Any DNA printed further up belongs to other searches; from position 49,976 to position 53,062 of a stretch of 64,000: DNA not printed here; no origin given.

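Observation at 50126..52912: GT-C membrane glycosyltransferase fused to a six-bladed NHL beta-propeller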

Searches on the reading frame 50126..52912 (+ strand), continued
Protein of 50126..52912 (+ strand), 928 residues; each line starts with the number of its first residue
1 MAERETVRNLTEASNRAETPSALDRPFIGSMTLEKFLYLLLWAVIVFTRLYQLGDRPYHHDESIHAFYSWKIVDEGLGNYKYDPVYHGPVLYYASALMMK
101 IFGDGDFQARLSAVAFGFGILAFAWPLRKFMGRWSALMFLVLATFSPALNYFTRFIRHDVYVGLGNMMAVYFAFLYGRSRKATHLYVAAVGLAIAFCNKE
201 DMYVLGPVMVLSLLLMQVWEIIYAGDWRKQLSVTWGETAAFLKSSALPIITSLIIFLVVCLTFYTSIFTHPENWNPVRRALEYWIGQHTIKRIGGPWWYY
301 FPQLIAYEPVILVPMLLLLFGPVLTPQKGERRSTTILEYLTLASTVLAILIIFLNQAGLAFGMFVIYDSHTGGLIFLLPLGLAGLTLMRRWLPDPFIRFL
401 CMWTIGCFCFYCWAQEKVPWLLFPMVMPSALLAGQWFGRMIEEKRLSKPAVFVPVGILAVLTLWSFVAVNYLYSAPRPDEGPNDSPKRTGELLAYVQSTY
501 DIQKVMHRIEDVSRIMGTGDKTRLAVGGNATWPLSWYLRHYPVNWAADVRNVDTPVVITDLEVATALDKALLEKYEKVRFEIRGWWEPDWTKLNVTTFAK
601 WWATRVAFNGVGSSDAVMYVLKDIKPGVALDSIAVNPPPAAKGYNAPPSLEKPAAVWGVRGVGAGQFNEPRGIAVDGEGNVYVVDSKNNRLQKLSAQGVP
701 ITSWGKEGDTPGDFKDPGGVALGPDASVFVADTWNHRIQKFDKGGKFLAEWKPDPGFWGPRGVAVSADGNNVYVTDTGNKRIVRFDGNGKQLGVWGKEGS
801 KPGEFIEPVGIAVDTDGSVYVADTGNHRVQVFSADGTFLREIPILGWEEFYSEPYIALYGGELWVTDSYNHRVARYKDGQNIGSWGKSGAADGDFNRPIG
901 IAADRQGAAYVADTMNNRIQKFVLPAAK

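Call 69: list_cluster_members(proteins=[P0001, P0064, P0068])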
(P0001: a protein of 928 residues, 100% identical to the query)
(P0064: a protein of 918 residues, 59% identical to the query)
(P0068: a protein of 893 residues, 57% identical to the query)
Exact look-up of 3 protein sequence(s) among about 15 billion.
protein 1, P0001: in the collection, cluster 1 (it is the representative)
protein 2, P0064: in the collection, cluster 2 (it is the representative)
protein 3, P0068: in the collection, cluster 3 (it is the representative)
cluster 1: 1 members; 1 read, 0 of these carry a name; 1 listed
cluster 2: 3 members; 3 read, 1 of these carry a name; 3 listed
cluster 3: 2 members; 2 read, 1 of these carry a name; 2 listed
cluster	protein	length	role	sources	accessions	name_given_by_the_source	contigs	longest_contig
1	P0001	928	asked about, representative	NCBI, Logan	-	-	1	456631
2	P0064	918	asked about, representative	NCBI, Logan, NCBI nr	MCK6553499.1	TIGR03663 family protein [Candidatus Binatia bacterium]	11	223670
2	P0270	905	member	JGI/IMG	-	-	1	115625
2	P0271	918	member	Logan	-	-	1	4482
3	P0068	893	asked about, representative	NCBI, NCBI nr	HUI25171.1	MAG TPA: flippase activity-associated protein Agl23 [Candidatus Kryptonia bacterium] | flippase activity-associated protein Agl23 [Candidatus Kryptonia bacterium]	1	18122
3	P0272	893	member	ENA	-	-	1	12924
